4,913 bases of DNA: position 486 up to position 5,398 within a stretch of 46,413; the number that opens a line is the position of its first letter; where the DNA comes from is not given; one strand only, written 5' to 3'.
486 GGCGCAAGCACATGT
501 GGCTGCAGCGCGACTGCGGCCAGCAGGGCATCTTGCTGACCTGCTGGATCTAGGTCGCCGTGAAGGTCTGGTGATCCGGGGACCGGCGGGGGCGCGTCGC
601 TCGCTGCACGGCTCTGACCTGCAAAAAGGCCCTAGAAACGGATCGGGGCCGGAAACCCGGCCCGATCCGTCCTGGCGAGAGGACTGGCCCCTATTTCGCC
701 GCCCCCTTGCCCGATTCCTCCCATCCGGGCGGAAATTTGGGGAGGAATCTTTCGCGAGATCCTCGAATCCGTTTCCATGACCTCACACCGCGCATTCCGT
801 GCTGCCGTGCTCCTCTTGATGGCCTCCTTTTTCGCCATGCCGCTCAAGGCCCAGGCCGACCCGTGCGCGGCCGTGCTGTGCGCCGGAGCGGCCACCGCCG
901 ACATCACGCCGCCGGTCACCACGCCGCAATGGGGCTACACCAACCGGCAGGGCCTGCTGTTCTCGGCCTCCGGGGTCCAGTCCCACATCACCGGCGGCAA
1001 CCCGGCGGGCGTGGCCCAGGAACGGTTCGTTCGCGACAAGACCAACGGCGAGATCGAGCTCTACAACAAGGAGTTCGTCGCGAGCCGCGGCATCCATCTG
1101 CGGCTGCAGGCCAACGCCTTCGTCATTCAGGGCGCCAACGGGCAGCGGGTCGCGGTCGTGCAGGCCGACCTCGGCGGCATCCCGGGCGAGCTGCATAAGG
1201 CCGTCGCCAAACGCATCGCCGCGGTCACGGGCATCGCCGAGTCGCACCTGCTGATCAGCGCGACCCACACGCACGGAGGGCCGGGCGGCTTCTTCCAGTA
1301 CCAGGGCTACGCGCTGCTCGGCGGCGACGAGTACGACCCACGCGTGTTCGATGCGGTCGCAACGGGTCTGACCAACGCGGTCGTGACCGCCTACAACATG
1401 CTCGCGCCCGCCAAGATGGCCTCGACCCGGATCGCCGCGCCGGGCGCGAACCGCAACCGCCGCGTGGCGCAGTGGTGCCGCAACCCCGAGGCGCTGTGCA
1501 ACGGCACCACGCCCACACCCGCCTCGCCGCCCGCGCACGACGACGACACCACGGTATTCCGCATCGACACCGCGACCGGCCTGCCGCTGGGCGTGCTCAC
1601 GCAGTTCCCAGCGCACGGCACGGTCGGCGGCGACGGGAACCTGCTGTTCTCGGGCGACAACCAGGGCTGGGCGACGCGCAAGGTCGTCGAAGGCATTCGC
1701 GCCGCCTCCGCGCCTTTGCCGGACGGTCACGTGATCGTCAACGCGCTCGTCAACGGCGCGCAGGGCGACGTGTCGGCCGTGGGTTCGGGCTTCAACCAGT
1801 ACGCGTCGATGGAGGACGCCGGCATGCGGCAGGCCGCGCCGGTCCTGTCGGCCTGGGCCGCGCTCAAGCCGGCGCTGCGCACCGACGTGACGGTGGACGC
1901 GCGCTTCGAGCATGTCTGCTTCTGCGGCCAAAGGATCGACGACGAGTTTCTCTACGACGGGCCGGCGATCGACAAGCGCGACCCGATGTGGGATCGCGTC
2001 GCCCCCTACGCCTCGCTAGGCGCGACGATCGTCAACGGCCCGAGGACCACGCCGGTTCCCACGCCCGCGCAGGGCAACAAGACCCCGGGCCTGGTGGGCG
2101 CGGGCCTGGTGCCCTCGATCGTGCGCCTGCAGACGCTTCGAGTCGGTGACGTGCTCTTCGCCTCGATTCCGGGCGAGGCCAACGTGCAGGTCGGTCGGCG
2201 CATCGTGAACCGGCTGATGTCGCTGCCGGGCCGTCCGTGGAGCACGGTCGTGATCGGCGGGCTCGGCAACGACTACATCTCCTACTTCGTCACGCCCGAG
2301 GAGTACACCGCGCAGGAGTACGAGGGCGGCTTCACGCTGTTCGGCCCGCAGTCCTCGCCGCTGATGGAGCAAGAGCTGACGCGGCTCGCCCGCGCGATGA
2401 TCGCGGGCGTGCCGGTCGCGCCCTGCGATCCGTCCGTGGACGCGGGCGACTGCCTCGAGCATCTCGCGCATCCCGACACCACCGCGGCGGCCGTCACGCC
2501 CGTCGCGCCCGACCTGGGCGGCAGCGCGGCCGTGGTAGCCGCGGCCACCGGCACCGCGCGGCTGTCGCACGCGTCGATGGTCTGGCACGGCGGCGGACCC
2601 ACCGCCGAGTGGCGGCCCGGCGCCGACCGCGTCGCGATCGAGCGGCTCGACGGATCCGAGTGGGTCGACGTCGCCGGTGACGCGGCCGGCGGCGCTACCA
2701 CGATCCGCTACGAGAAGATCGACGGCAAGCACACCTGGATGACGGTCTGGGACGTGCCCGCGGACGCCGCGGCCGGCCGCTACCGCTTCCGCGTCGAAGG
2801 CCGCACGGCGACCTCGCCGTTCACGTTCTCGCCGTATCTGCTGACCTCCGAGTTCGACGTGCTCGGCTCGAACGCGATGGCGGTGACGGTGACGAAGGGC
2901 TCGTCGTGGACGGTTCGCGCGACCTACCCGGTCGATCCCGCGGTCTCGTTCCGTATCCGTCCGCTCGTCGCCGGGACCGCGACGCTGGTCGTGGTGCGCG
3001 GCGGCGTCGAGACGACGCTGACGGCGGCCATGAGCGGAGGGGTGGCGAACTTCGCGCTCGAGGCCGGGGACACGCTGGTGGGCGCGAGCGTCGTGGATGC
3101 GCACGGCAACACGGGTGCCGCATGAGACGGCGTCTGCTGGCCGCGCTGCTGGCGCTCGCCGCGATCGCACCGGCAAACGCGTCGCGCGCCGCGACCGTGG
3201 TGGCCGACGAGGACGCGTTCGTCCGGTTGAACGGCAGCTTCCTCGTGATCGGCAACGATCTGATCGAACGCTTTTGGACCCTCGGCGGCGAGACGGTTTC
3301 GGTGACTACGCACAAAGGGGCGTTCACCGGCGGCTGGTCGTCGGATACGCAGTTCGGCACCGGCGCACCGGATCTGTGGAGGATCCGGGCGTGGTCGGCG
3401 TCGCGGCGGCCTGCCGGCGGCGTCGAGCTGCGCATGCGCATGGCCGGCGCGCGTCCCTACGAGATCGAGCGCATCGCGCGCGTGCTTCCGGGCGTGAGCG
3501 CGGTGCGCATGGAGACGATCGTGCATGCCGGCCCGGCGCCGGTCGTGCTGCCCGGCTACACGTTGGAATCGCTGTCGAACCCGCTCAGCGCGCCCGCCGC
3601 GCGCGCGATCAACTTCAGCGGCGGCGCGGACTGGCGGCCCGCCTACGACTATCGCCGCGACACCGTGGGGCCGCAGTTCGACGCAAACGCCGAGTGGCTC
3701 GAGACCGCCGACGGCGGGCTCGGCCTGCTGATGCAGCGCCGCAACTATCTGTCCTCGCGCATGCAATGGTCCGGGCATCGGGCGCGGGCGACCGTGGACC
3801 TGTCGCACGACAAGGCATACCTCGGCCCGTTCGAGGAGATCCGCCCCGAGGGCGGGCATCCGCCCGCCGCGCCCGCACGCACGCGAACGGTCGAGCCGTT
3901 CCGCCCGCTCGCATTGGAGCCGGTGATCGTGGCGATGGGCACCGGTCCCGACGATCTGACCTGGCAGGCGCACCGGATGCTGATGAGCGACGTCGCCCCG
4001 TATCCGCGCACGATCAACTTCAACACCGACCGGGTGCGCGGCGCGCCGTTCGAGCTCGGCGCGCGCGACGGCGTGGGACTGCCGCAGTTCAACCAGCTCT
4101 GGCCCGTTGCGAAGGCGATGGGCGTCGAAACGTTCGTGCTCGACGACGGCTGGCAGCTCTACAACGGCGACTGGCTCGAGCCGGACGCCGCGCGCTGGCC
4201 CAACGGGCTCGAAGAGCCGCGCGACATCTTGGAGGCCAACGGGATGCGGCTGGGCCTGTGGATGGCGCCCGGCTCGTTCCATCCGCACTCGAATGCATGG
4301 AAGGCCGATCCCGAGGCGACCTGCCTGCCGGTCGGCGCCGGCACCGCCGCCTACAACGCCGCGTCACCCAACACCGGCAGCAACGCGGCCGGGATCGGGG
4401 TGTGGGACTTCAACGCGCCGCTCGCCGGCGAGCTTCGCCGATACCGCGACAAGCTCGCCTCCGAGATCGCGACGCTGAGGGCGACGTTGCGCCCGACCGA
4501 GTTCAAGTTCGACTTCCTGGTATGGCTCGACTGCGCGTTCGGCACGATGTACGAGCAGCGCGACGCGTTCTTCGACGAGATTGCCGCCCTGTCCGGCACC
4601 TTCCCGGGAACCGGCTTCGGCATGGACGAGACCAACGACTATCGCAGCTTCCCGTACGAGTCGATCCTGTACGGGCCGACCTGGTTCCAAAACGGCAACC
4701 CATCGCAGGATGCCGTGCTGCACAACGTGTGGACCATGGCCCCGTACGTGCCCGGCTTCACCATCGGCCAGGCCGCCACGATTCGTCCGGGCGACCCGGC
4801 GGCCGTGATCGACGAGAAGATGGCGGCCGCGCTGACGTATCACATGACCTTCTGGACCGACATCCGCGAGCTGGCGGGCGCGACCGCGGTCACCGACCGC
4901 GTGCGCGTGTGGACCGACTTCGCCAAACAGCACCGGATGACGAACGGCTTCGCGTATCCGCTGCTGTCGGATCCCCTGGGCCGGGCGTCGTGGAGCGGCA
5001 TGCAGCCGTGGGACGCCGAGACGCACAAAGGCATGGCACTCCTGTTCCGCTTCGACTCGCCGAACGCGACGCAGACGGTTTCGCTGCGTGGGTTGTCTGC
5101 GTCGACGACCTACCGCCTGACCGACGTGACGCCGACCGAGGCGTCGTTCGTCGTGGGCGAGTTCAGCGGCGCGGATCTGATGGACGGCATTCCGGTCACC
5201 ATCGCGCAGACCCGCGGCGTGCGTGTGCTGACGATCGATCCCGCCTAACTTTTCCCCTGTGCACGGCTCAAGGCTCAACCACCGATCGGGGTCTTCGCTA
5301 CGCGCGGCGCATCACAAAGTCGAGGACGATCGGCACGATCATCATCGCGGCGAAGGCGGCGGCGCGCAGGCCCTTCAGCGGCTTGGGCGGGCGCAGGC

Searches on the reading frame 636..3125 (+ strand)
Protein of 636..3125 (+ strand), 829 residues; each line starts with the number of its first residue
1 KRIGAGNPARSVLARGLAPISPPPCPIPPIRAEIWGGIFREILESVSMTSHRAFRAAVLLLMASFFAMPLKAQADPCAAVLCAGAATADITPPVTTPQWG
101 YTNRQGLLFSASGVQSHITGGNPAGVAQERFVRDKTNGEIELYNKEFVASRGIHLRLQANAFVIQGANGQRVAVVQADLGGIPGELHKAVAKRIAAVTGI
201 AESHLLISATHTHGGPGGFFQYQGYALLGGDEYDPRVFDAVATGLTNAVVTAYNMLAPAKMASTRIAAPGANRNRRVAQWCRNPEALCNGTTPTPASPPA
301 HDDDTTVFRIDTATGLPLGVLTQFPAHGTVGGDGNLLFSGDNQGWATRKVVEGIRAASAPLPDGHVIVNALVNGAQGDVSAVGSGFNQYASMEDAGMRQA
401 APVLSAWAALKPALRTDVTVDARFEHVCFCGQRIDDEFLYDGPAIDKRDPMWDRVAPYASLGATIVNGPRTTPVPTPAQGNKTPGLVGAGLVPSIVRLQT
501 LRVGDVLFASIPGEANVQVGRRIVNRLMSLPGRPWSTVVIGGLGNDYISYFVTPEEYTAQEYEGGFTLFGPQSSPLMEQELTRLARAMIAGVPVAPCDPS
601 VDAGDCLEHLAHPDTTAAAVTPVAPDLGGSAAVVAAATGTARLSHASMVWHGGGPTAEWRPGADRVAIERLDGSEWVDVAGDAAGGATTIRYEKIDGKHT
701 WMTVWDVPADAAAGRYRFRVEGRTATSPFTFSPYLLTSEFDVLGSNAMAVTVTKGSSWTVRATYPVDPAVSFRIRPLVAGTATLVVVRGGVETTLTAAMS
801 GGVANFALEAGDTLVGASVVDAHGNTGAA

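Call 54: search_protein_families(library=pfam, proteins=[window:636-3125:+], max_evalue=0.00001)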
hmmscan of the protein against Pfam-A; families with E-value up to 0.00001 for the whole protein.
window:636-3125:+ (829 aa): 1 family
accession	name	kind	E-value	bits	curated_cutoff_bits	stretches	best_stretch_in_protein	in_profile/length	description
PF04734.18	Ceramidase_alk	-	2.3e-53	182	32.1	2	149-381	28-256/509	Neutral/alkaline non-lysosomal ceramidase, N-terminal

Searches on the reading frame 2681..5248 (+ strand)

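Call 54: search_protein_families(library=pfam, proteins=[window:2681-5248:+], max_evalue=0.00001)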
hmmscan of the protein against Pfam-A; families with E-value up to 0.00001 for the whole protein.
window:2681-5248:+ (855 aa): 1 family
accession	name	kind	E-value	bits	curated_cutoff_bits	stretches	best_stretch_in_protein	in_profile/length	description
PF02065.24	Melibiase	-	1.8e-08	34.2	27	1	473-545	63-141/347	Melibiase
